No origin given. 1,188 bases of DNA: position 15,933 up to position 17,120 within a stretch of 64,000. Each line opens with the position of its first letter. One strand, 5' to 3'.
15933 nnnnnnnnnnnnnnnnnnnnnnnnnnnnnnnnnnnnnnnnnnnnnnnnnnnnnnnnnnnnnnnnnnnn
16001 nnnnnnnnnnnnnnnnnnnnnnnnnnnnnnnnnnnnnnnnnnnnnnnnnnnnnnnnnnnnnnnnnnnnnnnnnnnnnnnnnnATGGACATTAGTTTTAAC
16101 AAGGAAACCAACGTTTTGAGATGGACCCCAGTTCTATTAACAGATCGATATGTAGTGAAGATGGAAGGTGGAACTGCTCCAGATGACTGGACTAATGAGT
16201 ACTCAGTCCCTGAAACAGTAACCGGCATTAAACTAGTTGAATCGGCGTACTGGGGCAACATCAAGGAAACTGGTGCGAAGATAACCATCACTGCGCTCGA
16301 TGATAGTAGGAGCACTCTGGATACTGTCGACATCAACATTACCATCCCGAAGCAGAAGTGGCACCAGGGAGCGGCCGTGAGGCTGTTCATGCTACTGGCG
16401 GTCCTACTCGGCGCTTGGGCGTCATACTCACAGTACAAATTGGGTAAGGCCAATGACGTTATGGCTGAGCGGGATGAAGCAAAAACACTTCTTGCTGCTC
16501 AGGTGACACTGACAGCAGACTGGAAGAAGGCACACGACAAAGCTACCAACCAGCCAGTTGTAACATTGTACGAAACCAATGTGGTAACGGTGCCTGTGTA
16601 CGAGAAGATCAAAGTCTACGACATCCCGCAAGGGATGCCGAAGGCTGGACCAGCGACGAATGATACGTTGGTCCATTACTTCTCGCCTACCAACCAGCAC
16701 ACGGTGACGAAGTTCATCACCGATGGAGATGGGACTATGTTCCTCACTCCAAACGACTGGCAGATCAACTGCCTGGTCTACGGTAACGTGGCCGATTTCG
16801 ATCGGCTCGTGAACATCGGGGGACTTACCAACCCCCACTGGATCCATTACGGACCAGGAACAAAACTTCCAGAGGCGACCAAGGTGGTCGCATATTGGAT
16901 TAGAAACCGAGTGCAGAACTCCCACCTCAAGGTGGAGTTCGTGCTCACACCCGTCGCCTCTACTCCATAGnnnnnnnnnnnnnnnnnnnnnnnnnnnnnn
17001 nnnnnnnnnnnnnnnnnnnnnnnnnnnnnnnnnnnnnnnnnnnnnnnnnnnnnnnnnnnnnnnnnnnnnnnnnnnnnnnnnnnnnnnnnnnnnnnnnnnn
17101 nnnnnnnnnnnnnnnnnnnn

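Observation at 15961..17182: Two paralogous promoter-leader elements with a covarying hairpin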

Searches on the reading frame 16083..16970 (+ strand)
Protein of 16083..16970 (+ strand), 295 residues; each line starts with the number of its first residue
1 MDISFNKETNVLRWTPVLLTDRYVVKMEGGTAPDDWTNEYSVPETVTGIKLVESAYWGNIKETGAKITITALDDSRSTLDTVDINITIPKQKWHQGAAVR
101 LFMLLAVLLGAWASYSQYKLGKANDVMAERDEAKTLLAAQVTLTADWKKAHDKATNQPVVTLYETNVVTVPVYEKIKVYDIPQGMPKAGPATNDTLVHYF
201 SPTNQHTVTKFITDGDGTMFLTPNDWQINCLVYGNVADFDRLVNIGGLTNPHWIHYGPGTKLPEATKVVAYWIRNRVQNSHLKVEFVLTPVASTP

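Call 11: search_protein_families(library=pfam, proteins=[window:16083-16970:+], max_evalue=0.1)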
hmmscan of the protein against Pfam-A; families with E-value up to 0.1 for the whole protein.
window:16083-16970:+ (295 aa): 1 family
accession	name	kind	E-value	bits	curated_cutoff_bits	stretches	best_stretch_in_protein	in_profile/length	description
PF20622.4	Big_15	-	0.08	13.3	27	0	58-87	52-81/82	Bacterial Ig domain (Big_16)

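Call 12: search_protein_families(library=phrogs, proteins=[window:16083-16970:+], max_evalue=0.1)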
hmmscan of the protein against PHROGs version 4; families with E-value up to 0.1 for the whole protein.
window:16083-16970:+ (295 aa): 0 families

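Call 15: find_encoding_contigs(protein=window:16083-16970:+, flank=6000, max_places=10)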
Protein window:16083-16970:+ (295 aa): no gene with exactly this product is on record in the collection.

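Call 17: find_homologous_proteins(query=window:16083-16970:+, max_evalue=0.001)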
Query window:16083-16970:+ (295 aa): 8 proteins with E <= 0.001 among 1514 candidates.
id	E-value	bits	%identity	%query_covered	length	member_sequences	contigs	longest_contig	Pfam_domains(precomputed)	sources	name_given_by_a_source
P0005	3.8e-198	675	100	100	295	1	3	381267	-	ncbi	-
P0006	1.5e-165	568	86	100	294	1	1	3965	-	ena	-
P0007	4.1e-116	405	62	100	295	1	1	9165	-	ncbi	-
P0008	2.5e-111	390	60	100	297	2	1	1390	-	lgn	-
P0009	4.6e-104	366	57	100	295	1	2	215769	-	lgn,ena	-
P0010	1.1e-98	348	65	83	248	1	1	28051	-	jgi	jgi:hypothetical protein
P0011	4.4e-91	323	53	100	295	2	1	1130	-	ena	-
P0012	2.7e-88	314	52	100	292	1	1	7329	-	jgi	-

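Call 27: find_encoding_contigs(protein=P0006, flank=6000, max_places=4)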
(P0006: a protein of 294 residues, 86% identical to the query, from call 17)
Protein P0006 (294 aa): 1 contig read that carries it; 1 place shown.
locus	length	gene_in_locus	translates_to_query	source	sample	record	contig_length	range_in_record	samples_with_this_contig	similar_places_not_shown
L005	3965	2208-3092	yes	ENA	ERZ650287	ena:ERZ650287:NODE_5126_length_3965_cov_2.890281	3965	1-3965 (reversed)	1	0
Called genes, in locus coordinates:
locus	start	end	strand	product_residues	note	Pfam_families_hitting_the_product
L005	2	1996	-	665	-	?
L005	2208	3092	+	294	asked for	-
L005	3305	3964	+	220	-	?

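Call 28: find_encoding_contigs(protein=P0010, flank=6000, max_places=4)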
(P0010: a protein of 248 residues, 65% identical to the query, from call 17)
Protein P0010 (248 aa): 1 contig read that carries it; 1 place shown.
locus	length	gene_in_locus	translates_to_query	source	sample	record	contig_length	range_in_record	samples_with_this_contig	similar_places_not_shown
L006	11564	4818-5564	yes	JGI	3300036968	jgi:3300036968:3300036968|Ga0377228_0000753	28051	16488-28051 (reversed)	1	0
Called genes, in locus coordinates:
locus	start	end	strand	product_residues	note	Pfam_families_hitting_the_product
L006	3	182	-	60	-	?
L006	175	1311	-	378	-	PF00437:T2SSE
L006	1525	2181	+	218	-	PF00406:ADK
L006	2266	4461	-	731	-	PF00133:tRNA-synt_1, PF09334:tRNA-synt_1g, PF00133:tRNA-synt_1, PF08264:Anticodon_1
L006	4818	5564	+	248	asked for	-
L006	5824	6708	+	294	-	-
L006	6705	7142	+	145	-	-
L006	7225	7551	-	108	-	PF18895:T4SS_pilin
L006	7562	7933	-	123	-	PF18895:T4SS_pilin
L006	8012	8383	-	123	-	PF18895:T4SS_pilin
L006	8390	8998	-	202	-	PF18895:T4SS_pilin (weak)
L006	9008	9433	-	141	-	PF18895:T4SS_pilin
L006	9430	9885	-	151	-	-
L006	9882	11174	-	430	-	PF01547:SBP_bac_1, PF13416:SBP_bac_8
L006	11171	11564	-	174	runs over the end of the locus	PF01135:PCMT (weak), PF01209:Ubie_methyltran, PF01728:FtsJ (weak), PF05175:MTS (faint), PF13847:Methyltransf_31, PF08241:Methyltransf_11, PF08242:Methyltransf_12 (weak), PF13649:Methyltransf_25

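Call 29: find_encoding_contigs(protein=P0008, flank=6000, max_places=4)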
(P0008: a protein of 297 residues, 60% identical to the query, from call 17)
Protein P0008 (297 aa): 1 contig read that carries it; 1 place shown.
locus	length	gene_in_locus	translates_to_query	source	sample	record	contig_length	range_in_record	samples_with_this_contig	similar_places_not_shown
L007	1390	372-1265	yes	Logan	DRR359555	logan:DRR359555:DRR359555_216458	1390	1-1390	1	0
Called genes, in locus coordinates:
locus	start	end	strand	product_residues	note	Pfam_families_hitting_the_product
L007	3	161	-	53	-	?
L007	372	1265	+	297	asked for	-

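Call 30: find_encoding_contigs(protein=P0011, flank=6000, max_places=4)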
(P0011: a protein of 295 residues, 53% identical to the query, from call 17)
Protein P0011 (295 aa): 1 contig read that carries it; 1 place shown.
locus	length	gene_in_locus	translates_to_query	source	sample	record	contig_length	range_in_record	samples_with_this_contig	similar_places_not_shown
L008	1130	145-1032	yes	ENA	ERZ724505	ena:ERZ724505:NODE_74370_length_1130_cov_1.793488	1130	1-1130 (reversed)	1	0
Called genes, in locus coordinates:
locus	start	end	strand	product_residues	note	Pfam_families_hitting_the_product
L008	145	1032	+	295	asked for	-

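Call 53: search_solved_structures(query=A7, max_evalue=1)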
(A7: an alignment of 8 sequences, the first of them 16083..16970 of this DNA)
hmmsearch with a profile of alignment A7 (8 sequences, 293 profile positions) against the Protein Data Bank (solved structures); distinct sequences matched with E-value up to 1: 0.

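Call 71: predict_structure(alignment_id=A7)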
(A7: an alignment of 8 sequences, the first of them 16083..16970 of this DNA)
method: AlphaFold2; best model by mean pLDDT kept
length: 295 residues; sequences in the alignment: 8
mean_pLDDT: 49.5   pTM: 0.32
mean pLDDT of the five models: 49.5, 48.3, 47.2, 46.5, 46.3
residues with pLDDT >= 90: 4; 70-90: 71; 50-70: 46; < 50: 174
segments of 3 or more residues with pLDDT < 50: 31-37, 92-96, 119-130, 154-295
pLDDT, mean of each block of 10 residues (from residue 1): 84 88 78 51 82 67 79 87 78 53 72 59 46 51 54 40 30 24 25 27 28 32 34 32 27 31 38 26 25 27
secondary structure, 60 per line:
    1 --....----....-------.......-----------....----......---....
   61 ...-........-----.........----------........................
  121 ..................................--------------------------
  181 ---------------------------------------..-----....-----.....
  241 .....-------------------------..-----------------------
elements in order: E3-6 E11-14 E22-28 E40-43 E48-50 H57-63 E65-72 E78-86 H97-154 E227-230 H236-245

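Call 95: fold_search(model_id=the predicted structure, library=pdb)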
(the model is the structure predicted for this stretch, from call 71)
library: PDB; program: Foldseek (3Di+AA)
matches with E <= 10: 937; with E <= 0.001: 0
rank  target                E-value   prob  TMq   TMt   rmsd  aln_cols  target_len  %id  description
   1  6c83_C                4.4e-03  1.00  0.22  0.65   3.9        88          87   19  Structure of Aurora A (122-403) bound to inhibitory Monobody Mb2 and AMPPCP (released 2019-02-27)
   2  6o02_B                1.2e-02  1.00  0.21  0.58   4.3        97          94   15  Monobody (MC3) bound to tyrosine kinase binding domain of E3 ubiquitin ligase CBL (released 2020-08-19)
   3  6cpg_B                1.3e-02  1.00  0.21  0.60   4.4        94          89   16  Structure of dephosphorylated Aurora A (122-403) in complex with inhibiting monobody and AT9283 in an inactive conform (released 2018-06-27)
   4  2ha1_MODEL_1_A        1.3e-02  1.00  0.23  0.33   4.9       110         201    9  Complex of the first and second type III domains of human Fibronectin in solution (released 2007-04-10)
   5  8sso_E                1.7e-02  1.00  0.22  0.65   3.2        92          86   17  AurA bound to danusertib and inhibiting monobody Mb2 (released 2023-09-06)
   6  7l0g_C                1.8e-02  1.00  0.21  0.57   4.3        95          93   15  Monobody 12VC1 Bound to HRAS(G12C) (released 2021-03-24)
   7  9p6s_C                1.9e-02  1.00  0.22  0.34   4.0        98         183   18  Cryo-EM structure of human integrin alpha5beta1 in complex with fibronectin (FN 7-10) (released 2026-03-25)
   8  8pr7_B                2.1e-02  1.00  0.21  0.58   3.9        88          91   19  Aurora-A in complex with CEP192 and an inhibitory monobody (released 2024-07-24)
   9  9y5y_B                2.3e-02  1.00  0.21  0.57   4.1        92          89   18  Structure of the Omicron Spike RBD bound by the monobody s19382 (local refinement from dimerized Spike protein ECDs) (released 2025-11-12)
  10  8sso_B                2.4e-02  1.00  0.22  0.61   3.8        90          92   19  AurA bound to danusertib and inhibiting monobody Mb2 (released 2023-09-06)
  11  2h41                  2.5e-02  1.00  0.21  0.58   4.4        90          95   10  Solution structure of the second type III domain of human Fibronectin: minimized average structure (released 2007-04-10)
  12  6xay_C                2.5e-02  1.00  0.22  0.24   3.9        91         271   18  Structure of a fragment of human fibronectin containing the 10th, 11th and 12th type III domains (released 2021-06-09)
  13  5dft_A                2.5e-02  0.99  0.21  0.56   4.4        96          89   16  Structure of the Eleventh Type III Domain from Human Fibronectin (released 2016-09-14)
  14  2qbw_A                2.8e-02  1.00  0.23  0.34   3.1        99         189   16  The crystal structure of PDZ-Fibronectin fusion protein (released 2008-04-22)
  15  5nkq_H                3.0e-02  1.00  0.22  0.68   2.9        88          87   17  Crystal structure of a dual topology fluoride ion channel. (released 2017-04-26)
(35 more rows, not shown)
